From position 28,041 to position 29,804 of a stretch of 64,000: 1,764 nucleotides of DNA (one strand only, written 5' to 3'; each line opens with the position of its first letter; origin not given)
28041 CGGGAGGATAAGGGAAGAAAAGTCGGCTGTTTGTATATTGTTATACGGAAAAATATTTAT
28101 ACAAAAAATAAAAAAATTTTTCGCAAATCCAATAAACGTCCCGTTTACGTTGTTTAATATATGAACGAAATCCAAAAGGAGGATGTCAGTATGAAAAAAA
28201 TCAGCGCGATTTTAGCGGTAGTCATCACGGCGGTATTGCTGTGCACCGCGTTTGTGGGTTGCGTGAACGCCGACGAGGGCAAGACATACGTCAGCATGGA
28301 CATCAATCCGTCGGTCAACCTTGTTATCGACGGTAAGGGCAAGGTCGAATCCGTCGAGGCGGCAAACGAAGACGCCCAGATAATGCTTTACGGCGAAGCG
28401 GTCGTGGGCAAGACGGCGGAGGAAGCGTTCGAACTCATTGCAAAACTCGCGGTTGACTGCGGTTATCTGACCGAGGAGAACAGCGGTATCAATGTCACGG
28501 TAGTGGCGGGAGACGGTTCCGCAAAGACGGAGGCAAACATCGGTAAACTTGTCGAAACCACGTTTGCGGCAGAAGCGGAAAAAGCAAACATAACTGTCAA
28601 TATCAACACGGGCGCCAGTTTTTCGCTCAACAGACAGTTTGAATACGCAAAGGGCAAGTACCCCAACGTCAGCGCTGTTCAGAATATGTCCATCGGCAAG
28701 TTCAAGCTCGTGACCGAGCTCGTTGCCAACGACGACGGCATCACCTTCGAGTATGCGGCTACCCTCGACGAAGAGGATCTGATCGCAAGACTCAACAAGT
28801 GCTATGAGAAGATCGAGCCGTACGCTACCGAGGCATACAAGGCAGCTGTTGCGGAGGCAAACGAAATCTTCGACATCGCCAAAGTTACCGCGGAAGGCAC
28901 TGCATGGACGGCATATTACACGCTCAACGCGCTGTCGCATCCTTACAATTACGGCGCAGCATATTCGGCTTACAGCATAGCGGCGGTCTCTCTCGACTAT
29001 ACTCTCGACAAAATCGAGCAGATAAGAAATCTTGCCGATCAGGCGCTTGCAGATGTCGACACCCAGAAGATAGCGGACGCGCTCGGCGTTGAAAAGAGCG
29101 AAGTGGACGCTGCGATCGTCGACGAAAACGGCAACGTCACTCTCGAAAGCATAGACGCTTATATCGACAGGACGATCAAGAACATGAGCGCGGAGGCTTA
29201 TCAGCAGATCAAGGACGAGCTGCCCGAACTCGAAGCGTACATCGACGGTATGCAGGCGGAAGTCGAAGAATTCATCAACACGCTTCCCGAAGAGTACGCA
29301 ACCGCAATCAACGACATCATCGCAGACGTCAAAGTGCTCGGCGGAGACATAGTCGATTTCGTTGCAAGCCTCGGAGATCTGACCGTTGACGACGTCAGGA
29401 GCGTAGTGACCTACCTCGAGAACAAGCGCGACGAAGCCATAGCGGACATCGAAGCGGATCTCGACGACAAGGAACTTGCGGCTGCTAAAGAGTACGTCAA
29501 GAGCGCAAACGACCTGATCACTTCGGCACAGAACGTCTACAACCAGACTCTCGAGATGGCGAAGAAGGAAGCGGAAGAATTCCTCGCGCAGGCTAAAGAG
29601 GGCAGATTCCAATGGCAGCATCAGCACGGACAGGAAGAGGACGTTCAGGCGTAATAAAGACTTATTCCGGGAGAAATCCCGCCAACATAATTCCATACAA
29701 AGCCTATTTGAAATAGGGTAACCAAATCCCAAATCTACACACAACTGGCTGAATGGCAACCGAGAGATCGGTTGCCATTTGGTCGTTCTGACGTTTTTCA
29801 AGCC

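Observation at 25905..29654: ECF sigma / RsgI-like anti-sigma / RsgI-like lipoprotein triad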

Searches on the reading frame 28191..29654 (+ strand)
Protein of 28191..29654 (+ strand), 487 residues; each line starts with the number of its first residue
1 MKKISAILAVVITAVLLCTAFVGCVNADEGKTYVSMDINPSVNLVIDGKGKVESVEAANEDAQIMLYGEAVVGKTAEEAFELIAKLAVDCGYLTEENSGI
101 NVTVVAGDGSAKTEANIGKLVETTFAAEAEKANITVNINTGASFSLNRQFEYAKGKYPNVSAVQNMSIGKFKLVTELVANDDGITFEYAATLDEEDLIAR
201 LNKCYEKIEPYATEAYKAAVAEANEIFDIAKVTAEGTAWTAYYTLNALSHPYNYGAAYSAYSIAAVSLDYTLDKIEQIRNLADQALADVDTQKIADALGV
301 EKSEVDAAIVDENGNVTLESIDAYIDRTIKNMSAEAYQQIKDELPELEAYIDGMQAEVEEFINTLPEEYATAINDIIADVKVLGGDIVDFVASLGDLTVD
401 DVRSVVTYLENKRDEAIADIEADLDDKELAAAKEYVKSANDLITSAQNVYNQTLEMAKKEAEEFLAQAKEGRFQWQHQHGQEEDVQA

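Call 3: search_protein_families(library=pfam, proteins=[window:28191-29654:+], max_evalue=1)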
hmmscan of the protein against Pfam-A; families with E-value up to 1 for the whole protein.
window:28191-29654:+ (487 aa): 10 families
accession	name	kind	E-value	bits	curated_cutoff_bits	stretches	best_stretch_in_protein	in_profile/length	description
PF23750.1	RsgI_M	-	2.3e-20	74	25.3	1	32-138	2-109/133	Anti-sigma factor RsgI-like central domain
PF05008.21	V-SNARE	-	0.0069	17.3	25.9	1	316-376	14-77/92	Vesicle transport v-SNARE protein N-terminus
PF07464.16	ApoLp-III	-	0.015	15.9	36.3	1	330-410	64-144/146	Apolipophorin-III precursor (apoLp-III)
PF07352.17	Phage_Mu_Gam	-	0.055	13.8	28.3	0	343-395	10-62/149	Bacteriophage Mu Gam like protein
PF05823.17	Gp-FAR-1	-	0.057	14.3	29.2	1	334-387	40-93/149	Nematode fatty acid retinoid binding protein (Gp-FAR-1)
PF07183.16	DUF1403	-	0.097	12.5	31.8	1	396-468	111-182/312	Protein of unknown function (DUF1403)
PF10444.14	Nbl1_Borealin_N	-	0.25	11.4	24.4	0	346-377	1-32/57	Nbl1 / Borealin N terminal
PF09361.15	Phasin_2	-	0.33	11.6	24.9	0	431-470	10-49/100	Phasin protein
PF24205.1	Antiholin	-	0.39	11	27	1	432-469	23-60/96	T4-like virus antiholin family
PF07083.16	DUF1351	-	0.51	10.5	27.8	1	268-379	92-201/210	Protein of unknown function (DUF1351)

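Call 4: search_protein_families(library=ncbifam, proteins=[window:28191-29654:+], max_evalue=1)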
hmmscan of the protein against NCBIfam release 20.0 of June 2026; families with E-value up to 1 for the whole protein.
window:28191-29654:+ (487 aa): 3 families
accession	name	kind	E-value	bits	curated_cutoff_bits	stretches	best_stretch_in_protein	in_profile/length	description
TIGR04429.1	Phr_nterm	subfamily_domain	0.016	15.7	25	1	1-20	1-21/28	Phr family secreted Rap phosphatase inhibitor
TIGR02479.1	FliA_WhiG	subfamily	0.1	12.3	189.6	1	277-368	88-179/224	FliA/WhiG family RNA polymerase sigma factor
NF045976.1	MAG1360_fam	equivalog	0.1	10.6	200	1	327-461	163-300/777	MAG1360 family OppF-related protein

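Call 20: find_homologous_proteins(query=window:28191-29654:+)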
Query window:28191-29654:+ (487 aa): 37 proteins with E <= 0.001 among 8000 candidates.
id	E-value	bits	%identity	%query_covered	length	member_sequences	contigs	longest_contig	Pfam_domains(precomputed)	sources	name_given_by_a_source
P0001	0.0e+0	1023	99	100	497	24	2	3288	PF23750.2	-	-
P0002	5.0e-236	802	77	99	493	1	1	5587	PF23750.2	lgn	-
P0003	1.4e-233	794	77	98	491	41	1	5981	PF23750.2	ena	-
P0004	2.1e-229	780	76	99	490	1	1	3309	PF23750.2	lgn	-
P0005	4.8e-228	775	75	99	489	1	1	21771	PF23750.2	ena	-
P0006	4.0e-227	772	75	99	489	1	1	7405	PF23750.2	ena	-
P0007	3.6e-226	769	75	99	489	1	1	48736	PF23750.2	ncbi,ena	-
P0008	5.0e-225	766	74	99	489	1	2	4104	PF23750.2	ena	-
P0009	2.2e-224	763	74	99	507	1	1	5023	PF23750.2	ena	-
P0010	3.4e-223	759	74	99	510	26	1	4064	PF23750.2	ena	-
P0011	3.6e-223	759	74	99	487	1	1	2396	PF23750.2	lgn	-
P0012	6.0e-223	759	72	99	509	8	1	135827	PF23750.2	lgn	-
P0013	1.1e-222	758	73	99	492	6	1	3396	PF23750.2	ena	-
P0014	1.2e-221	754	73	99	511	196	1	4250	PF23750.2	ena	-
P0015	1.6e-221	754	73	99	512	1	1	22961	PF23750.2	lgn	-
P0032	4.4e-166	571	60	97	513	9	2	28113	PF23750.2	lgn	-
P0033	4.3e-133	463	53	97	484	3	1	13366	PF23750.2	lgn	-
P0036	9.2e-38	149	30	91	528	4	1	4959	PF23750.2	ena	-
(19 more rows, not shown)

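Call 21: find_encoding_contigs(protein=P0033, flank=6000, max_places=3)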
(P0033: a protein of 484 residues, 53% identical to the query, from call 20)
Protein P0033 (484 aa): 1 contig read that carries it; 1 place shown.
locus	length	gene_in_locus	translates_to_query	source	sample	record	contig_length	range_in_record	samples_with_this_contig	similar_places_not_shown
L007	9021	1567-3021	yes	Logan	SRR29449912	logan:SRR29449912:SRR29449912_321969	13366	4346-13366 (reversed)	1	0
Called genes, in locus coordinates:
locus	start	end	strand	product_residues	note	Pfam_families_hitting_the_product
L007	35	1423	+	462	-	PF00704:Glyco_hydro_18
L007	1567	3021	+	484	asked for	PF23750:RsgI_M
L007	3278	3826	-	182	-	PF06177:QueT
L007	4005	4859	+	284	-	PF02219:MTHFR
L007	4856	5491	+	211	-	PF02965:Met_synt_B12 (weak)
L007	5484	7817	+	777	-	PF02574:S-methyl_trans, PF00809:Pterin_bind, PF02607:B12-binding_2, PF02310:B12-binding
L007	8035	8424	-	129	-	PF00581:Rhodanese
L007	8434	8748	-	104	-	PF00085:Thioredoxin, PF00578:AhpC-TSA (faint), PF14595:Thioredoxin_9 (weak), PF13098:Thioredoxin_2, PF13905:Thioredoxin_8 (faint)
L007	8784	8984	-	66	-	-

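Call 22: find_encoding_contigs(protein=P0036, flank=6000, max_places=3)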
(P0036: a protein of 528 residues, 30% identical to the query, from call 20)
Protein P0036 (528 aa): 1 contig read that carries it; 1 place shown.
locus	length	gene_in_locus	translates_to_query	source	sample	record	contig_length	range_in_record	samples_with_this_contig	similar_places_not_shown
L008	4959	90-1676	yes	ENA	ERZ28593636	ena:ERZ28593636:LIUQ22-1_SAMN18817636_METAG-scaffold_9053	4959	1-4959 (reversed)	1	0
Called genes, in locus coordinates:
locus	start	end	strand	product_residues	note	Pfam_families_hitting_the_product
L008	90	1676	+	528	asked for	PF23750:RsgI_M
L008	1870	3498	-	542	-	PF00118:Cpn60_TCP1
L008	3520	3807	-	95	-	PF00166:Cpn10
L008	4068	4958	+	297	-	?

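Call 23: find_encoding_contigs(protein=P0032, flank=6000, max_places=3)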
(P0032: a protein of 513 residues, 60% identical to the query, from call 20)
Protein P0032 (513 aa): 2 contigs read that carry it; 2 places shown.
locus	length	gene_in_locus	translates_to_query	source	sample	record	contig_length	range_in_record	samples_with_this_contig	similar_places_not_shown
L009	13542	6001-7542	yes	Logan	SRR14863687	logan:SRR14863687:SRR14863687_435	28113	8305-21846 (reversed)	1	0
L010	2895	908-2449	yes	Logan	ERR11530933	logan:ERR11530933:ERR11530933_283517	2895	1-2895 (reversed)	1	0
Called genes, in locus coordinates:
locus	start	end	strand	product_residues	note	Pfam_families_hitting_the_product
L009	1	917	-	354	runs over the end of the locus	PF00535:Glycos_transf_2, PF10111:Glyco_tranf_2_2 (faint), PF00515:TPR_1 (faint), PF07719:TPR_2 (faint)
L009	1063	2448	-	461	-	PF03023:MurJ, PF01554:MatE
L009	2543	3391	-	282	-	PF00849:PseudoU_synth_2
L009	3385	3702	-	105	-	PF01035:DNA_binding_1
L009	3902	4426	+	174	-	PF04542:Sigma70_r2, PF08281:Sigma70_r4_2 (weak)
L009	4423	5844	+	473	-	PF23750:RsgI_M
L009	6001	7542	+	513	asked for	PF23750:RsgI_M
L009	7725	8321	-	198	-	PF06177:QueT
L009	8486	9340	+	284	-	PF02219:MTHFR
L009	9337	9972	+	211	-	-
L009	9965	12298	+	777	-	PF02574:S-methyl_trans, PF00809:Pterin_bind, PF03599:CdhD (weak), PF02607:B12-binding_2, PF02310:B12-binding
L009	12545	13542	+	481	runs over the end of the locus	-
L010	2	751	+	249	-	?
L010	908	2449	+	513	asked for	PF23750:RsgI_M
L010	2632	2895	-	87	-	?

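Call 27: find_related_loci(query=A1, collection=genome_contigs, flank=6000)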
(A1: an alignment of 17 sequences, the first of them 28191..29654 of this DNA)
Query A1 (487 aa) in genome_contigs; peptide patterns used: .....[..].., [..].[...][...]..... (x = any residue, [..] = any of these).
583 stretches matched a pattern; 369 encode a relative of the query (tblastn E <= 1e-3); the best 80 are kept; 80 distinct loci.
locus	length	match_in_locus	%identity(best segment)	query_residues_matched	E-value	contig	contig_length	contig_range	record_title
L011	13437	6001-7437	77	1-477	0e+0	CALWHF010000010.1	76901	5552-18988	MAG: uncultured Christensenellaceae bacterium isolate BRZ_LQ__bin77 genome assembly, contig: BRZ_LQ__NODE_441_length_769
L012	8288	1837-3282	74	1-480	0e+0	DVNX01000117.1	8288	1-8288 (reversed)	MAG TPA_asm: Candidatus Ornithoclostridium faecavium isolate 63 CHK106__C410351_L8288_ERR2241854, whole genome shotgun s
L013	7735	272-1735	74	1-482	0e+0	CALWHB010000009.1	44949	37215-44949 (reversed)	MAG: uncultured Christensenellaceae bacterium isolate BRZ_AN__bin44 genome assembly, contig: BRZ_AN__NODE_1238_length_44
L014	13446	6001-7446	75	1-480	0e+0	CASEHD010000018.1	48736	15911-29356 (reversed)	uncultured Christensenella sp. isolate B31_L2_392392_idba_bin.53 genome assembly, contig: B31_L2_392392_idba_bin.53.fa_s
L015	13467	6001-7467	73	1-486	0e+0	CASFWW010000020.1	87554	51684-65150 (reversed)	uncultured Christensenella sp. isolate SI.O6.metabat-bins.40 genome assembly, contig: SI.O6.metabat-bins.40.fa_k141_2142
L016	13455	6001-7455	72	1-479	0e+0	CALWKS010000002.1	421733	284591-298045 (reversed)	MAG: uncultured Christensenellaceae bacterium isolate BRZ_QI__bin43 genome assembly, contig: BRZ_QI__NODE_5_length_42173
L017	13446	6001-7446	73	1-480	0e+0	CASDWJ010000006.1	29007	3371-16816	uncultured Christensenella sp. isolate SI.B14.metabat-bins.169 genome assembly, contig: SI.B14.metabat-bins.169.fa_k141_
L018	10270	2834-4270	72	1-477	0e+0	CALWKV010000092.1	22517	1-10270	MAG: uncultured Christensenellaceae bacterium isolate E37__bin146 genome assembly, contig: E37__k127_2327173, whole geno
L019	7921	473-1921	49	2-474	7e-143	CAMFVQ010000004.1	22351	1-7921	MAG: uncultured Clostridia bacterium isolate SRR12203225_bin.2_metaWRAP_v1.3_MAG genome assembly, contig: ERZ10551856.19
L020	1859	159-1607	48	2-474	1e-149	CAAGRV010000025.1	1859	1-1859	MAG TPA_asm: Clostridia bacterium, isolate HGM11368, WGS project CAAGRV010000000 data, contig: SRS883029_72_k99_25816, w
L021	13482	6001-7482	71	1-486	0e+0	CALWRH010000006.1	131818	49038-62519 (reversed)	MAG: uncultured Christensenellaceae bacterium isolate BRZ_KS__bin118 genome assembly, contig: BRZ_KS__NODE_118_length_13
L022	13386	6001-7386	33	1-474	1e-62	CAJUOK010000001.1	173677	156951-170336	MAG TPA_asm: uncultured Christensenellaceae bacterium isolate MGBC165376 genome assembly, contig: MGBC165376.1, whole ge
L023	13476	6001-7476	32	1-472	2e-58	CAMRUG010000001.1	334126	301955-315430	MAG TPA_asm: uncultured Clostridia bacterium isolate SRR13573575_bin.43_metawrap_v1.3_MAG genome assembly, contig: NODE.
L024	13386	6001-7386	31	1-474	6e-58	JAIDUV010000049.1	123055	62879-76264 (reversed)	MAG: Clostridia bacterium isolate SC0369_comb_17 SC0369_comb_17_contig_49, whole genome shotgun sequence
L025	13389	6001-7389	32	1-474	6e-57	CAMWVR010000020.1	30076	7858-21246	MAG TPA_asm: uncultured Clostridia bacterium isolate SRR14411288_bin.13_metawrap_v1.3_MAG genome assembly, contig: NODE.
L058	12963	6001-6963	33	4-333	1e-33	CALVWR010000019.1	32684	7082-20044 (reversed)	MAG: uncultured Clostridia bacterium isolate BRZ_DS__bin31 genome assembly, contig: BRZ_DS__NODE_1515_length_32684_cov_8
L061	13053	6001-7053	28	17-340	3e-32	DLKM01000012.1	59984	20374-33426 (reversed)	MAG TPA_asm: Christensenella sp. UBA7588 UBA7588_contig_93, whole genome shotgun sequence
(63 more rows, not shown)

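Call 53: predict_structure(alignment_id=A2)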
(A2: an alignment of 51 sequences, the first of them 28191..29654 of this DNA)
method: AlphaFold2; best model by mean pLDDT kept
length: 487 residues; sequences in the alignment: 51
mean_pLDDT: 90.1   pTM: 0.82
mean pLDDT of the five models: 90.1, 89.7, 87.9, 86.4, 85.5
residues with pLDDT >= 90: 336; 70-90: 127; 50-70: 20; < 50: 4
segments of 3 or more residues with pLDDT < 50: none
pLDDT, mean of each block of 10 residues (from residue 1): 77 75 59 95 96 96 96 98 97 92 96 96 97 93 92 95 97 96 91 98 95 91 92 95 95 93 92 83 75 94 92 86 92 91 92 88 79 84 81 81 90 95 97 93 94 97 97 86 54
secondary structure, 60 per line:
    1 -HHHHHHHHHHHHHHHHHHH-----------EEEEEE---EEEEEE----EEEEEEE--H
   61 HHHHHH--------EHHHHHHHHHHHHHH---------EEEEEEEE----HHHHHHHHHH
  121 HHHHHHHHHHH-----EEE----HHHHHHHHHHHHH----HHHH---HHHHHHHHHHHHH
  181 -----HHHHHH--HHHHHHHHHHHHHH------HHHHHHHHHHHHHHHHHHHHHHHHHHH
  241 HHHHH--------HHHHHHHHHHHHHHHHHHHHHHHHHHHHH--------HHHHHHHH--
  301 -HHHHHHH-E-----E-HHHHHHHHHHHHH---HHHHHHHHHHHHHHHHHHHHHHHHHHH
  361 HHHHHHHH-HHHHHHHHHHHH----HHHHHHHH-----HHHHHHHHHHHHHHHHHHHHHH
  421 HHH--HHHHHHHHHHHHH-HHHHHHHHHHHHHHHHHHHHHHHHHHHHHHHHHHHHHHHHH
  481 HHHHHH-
elements in order: H2-20 E32-37 E41-46 E51-57 H60-66 H76-89 E99-106 H111-131 E137-139 H144-156 H161-164 H168-180 H186-191 H194-207 H214-245 H254-282 H291-298 H302-308 H318-330 H334-368 H370-381 H386-393 H399-423 H426-438 H440-486

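Call 56: search_solved_structures(query=A2, max_evalue=1, show_alignments=2)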
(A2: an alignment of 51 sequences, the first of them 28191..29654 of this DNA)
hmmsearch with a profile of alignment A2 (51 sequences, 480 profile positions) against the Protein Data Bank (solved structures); distinct sequences matched with E-value up to 1: 99 (the best 60 are shown).
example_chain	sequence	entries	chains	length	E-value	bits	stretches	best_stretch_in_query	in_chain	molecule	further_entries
8hep_B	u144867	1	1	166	2e-17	66.7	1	43-208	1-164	Anti-sigma factor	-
8her_B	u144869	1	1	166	6.2e-14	55.2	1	43-208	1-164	Anti-sigma factor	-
8heq_B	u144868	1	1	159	3e-11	46.3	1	43-208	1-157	Anti-sigma-I factor RsgI2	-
8hdj_B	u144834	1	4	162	2.3e-10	43.4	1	43-206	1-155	Anti-sigma-I factor RsgI2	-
8u9o_B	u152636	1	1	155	3.4e-09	39.5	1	43-201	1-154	Anti-sigma-I factor RsgI9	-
8t9n_A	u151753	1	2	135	3.7e-09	39.4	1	33-156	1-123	Anti-sigma-I factor RsgI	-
3k2s_A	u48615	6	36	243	7.1e-06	28.6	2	334-474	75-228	Apolipoprotein A-I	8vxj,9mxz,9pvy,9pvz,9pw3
6clz_B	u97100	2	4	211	4.5e-05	26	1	297-477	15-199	Apolipoprotein A-I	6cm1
4tql_A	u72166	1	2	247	7.8e-05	25.2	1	343-479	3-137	Three helix bundle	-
6pts_A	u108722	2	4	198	0.00014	24.3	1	334-474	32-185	Apolipoprotein A-I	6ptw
1av1_A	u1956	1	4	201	0.00014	24.3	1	334-474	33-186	APOLIPOPROTEIN A-I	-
4v6m_A0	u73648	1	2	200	0.00014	24.3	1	334-474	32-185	Apolipoprotein A-I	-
2msc_A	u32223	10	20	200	0.00015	24.2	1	334-474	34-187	Apolipoprotein A-I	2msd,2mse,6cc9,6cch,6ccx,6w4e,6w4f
7kjr_C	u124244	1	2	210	0.00023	23.6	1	334-474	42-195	Apolipoprotein A-I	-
8eqs_C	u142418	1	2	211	0.00023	23.6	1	334-474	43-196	Apolipoprotein A-I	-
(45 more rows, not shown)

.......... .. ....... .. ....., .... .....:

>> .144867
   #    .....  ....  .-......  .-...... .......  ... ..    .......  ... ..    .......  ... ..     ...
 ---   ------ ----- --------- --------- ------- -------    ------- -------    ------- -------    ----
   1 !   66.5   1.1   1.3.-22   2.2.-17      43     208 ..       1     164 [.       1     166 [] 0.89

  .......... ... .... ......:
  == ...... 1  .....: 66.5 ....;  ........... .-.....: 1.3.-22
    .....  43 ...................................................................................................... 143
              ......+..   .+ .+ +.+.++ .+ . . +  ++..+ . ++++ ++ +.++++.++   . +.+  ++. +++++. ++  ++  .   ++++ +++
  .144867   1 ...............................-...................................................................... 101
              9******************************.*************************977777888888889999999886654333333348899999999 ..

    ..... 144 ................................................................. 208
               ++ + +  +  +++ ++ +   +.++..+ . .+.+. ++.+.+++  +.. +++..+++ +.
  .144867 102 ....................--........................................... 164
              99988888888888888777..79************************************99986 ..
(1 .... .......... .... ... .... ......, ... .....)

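Call 57: fold_search(model_id=the predicted structure, library=pdb)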
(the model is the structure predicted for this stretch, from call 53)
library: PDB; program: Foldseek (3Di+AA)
matches with E <= 10: 428; with E <= 0.001: 3
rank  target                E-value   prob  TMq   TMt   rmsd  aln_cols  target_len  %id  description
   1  8hdj_B                6.5e-04  1.00  0.18  0.53  13.6       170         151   21  Periplasmic domain of RsgI2 of Clostridium thermocellum (released 2023-05-17)
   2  8hdj_D                7.6e-04  1.00  0.18  0.52  13.6       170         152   21  Periplasmic domain of RsgI2 of Clostridium thermocellum (released 2023-05-17)
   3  8her_MODEL_1_B        9.8e-04  1.00  0.18  0.45  13.8       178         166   21  Solution structure of the periplasmic domain of RsgI6 from Clostridium thermocellum (released 2023-05-24)
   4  8hdj_F                1.1e-03  1.00  0.18  0.49  11.3       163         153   21  Periplasmic domain of RsgI2 of Clostridium thermocellum (released 2023-05-17)
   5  8u9o_MODEL_1_B        1.1e-03  1.00  0.19  0.49  11.0       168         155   24  Solution structure of RsgI9 CRE domain from C. thermocellum (released 2024-04-24)
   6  8hdj_H                1.4e-03  1.00  0.18  0.49  11.3       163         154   21  Periplasmic domain of RsgI2 of Clostridium thermocellum (released 2023-05-17)
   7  8hep_MODEL_1_B        1.4e-03  1.00  0.19  0.48  11.9       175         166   21  Solution structure of the periplasmic domain of the anti-sigma factor RsgI1 from Clostridium thermocellum (released 2023-05-24)
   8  8heq_MODEL_1_B        1.7e-03  1.00  0.19  0.49  12.0       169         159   21  Solution structure of the periplasmic domain of the anti-sigma factor RsgI2 from Clostridium thermocellum (released 2023-05-24)
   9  8t9n_B                1.9e-03  1.00  0.19  0.71   3.8       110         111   18  Bacillus subtilis RsgI GGG mutant (released 2023-09-20)
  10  8t9n_A                2.5e-03  1.00  0.20  0.61   5.7       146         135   17  Bacillus subtilis RsgI GGG mutant (released 2023-09-20)
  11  6j73_A                2.9e-02  0.10  0.10  0.10  26.6       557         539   11  Crystal structure of IniA from Mycobacterium smegmatis (released 2019-09-11)
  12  9n61_A                1.3e-01  0.07  0.08  0.07  29.3       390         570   12  Transporter associated with antigen processing (TAP) bound to the 9-mer peptide RRYQKSTEL and ATP (released 2025-09-03)
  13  4tql_A                1.9e-01  0.13  0.10  0.17  33.1       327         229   13  Computationally designed three helix bundle (released 2014-10-15)
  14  8f7n                  2.0e-01  0.08  0.10  0.13  43.5       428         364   12  Crystal structure of chemoreceptor McpZ ligand sensing domain (released 2023-07-05)
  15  7zr1_C                2.1e-01  0.04  0.09  0.06  83.8       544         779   16  Chaetomium thermophilum Mre11-Rad50-Nbs1 complex bound to ATPyS (composite structure) (released 2023-01-11)
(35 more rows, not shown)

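Call 100: search_protein_families(library=pfam, proteins=[L061:4606-5262:-, L058:4452-5822:+], max_evalue=0.01)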
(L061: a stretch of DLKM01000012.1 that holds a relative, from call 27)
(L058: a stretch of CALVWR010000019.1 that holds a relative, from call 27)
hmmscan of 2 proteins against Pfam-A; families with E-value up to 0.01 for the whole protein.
L061:4606-5262:- (218 aa): 1 family
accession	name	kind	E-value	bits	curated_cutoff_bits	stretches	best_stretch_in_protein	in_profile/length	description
PF15183.11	MRAP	-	0.002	18.5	27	1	40-72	31-60/89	Melanocortin-2 receptor accessory protein family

L058:4452-5822:+ (457 aa): 1 family
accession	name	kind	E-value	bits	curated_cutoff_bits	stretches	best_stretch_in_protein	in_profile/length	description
PF23750.1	RsgI_M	-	0.0015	19.5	25.3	0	122-233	10-114/133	Anti-sigma factor RsgI-like central domain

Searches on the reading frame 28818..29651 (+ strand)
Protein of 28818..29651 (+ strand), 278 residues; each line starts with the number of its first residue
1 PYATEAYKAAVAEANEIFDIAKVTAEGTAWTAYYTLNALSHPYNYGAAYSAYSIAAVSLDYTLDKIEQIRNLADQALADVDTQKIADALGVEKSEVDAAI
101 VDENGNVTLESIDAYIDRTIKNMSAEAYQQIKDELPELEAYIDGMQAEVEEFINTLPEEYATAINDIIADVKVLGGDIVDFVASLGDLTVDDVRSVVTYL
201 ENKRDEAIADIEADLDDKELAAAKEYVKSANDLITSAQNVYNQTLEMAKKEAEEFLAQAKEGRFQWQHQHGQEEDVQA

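Call 93: search_protein_representatives(protein=window:28818-29651:+)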
Query: 278 residues. Proteins with E-value up to 0.001 (for the whole library): 100; up to 1e-10: 32; up to 1e-30: 2. The best 100 are listed.
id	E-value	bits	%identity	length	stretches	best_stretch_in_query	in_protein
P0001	3.0e-167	570.8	99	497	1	1-278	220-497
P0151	8.3e-45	169.8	45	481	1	1-260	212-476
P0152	2.8e-19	86.2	35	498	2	2-167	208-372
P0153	1.3e-17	80.8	30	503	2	3-200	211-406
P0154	4.5e-17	79.0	30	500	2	2-164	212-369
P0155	1.7e-16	77.0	31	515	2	3-197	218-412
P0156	2.4e-16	76.6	33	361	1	2-263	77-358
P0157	4.5e-16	75.7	31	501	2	2-174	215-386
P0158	1.3e-15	74.2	30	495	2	2-172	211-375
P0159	2.9e-15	73.1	29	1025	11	95-149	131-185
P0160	4.9e-15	72.3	29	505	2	2-164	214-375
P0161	1.8e-14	70.5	29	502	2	2-168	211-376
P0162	5.1e-14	69.0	30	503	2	2-178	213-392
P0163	7.8e-14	68.4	28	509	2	2-168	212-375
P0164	1.0e-13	68.0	31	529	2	2-202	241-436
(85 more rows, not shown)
